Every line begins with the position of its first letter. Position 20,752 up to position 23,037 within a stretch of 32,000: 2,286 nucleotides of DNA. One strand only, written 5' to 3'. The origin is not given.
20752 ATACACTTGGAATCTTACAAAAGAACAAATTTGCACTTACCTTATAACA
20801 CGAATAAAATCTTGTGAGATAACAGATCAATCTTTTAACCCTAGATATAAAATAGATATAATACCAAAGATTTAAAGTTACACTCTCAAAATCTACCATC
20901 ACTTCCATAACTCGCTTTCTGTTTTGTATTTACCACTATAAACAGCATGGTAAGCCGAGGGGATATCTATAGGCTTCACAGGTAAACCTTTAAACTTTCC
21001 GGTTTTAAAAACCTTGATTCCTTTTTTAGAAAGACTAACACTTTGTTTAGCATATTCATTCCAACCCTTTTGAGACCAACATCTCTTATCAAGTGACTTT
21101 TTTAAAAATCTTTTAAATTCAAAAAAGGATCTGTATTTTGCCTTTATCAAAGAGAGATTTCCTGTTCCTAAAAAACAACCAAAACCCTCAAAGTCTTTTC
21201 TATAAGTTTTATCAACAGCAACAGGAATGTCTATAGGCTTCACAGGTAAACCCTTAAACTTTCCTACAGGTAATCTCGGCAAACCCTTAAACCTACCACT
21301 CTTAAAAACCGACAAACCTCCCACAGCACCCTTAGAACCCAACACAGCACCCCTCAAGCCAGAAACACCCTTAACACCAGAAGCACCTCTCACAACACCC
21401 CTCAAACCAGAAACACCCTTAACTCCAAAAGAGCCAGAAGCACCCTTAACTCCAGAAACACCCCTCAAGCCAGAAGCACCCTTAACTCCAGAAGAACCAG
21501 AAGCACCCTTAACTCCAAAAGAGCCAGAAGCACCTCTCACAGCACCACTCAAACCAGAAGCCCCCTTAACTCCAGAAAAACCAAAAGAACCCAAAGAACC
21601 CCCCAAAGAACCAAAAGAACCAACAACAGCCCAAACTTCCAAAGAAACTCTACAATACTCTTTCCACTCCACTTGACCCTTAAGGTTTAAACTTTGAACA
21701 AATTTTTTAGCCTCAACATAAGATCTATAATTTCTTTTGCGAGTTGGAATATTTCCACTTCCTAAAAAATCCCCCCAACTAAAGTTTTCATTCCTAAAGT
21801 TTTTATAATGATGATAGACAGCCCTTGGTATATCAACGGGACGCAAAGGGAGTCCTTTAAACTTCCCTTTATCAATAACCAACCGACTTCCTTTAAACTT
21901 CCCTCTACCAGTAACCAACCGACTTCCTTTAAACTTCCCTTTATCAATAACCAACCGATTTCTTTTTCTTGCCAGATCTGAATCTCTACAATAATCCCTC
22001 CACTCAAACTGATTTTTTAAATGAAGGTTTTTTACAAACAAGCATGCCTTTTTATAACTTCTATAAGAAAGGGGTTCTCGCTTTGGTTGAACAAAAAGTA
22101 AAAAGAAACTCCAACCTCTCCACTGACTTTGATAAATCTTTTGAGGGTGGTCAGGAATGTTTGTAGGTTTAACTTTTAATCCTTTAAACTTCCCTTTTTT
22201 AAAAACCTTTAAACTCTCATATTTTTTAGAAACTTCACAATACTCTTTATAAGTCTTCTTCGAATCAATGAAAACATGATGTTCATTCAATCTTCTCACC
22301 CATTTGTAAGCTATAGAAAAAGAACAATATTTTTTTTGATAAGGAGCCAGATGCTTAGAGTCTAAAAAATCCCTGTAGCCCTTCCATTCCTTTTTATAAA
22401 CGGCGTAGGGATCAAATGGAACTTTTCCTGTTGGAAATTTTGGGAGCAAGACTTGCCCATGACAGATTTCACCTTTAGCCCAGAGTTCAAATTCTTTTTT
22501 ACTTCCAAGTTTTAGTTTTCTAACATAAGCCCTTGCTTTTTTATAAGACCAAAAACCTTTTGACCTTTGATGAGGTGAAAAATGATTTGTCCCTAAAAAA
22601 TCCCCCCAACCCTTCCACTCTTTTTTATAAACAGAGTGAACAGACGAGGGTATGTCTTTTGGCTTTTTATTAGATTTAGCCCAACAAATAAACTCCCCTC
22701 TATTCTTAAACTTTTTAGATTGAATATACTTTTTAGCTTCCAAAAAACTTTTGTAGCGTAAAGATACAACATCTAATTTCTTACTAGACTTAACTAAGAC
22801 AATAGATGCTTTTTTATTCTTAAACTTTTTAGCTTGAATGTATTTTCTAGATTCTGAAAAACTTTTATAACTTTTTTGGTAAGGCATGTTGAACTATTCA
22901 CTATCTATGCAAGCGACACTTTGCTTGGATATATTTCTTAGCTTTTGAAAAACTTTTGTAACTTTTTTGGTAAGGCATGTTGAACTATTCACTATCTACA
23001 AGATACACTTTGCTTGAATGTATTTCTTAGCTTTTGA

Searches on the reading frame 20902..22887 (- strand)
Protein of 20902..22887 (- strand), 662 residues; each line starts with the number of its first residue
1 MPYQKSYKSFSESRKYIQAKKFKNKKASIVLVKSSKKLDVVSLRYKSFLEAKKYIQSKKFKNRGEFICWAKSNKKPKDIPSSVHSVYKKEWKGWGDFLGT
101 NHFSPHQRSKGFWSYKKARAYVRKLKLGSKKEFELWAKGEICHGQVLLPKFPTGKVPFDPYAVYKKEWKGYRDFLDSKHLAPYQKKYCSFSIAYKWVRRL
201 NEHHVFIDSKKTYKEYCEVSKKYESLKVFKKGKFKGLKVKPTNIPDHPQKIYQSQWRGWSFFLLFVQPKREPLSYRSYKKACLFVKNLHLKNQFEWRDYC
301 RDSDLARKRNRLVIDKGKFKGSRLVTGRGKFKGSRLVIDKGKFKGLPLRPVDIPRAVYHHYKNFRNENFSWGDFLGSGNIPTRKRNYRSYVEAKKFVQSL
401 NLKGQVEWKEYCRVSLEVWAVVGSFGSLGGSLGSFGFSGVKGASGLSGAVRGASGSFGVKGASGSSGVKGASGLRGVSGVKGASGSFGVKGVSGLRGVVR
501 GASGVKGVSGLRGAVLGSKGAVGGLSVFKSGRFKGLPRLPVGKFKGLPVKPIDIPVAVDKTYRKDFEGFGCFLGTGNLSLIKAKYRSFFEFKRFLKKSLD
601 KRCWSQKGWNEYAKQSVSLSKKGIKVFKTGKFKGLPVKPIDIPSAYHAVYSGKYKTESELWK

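Call 45: search_protein_families(library=pfam, proteins=[window:20902-22887:-], max_evalue=0.01)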
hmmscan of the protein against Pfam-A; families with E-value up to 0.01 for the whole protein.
window:20902-22887:- (662 aa): 2 families
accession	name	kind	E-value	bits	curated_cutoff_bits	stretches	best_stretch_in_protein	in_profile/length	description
PF01391.23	Collagen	-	4.9e-08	33.1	27.2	1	452-491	16-55/60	Collagen triple helix repeat (20 copies)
PF14882.11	INT_rpt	-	7.3e-08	33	26.5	0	242-258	10-26/55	Integrase repeat unit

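Call 46: search_protein_families(library=ncbifam, proteins=[window:20902-22887:-], max_evalue=0.01)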
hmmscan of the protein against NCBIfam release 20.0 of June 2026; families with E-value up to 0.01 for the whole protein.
window:20902-22887:- (662 aa): 4 families
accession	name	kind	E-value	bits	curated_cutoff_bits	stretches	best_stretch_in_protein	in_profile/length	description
NF038330.1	adhesin_SclA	exception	1.6e-10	41.2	400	1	386-523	77-216/405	LPXTG-anchored collagen-like adhesin Scl1/SclA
NF038329.2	gly_rich_SclB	equivalog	2.2e-08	33.5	325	1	430-515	117-200/442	LPXTG-anchored collagen-like adhesin Scl2/SclB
NF046116.1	adhesin_Lcl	equivalog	4.7e-07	28.7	500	1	432-515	188-270/431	collagen-like adhesin Lcl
NF052392.1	BetGlycExoK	equivalog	0.0038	16.7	350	0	208-257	169-217/261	endo-1,3-1,4-beta-glycanase ExoK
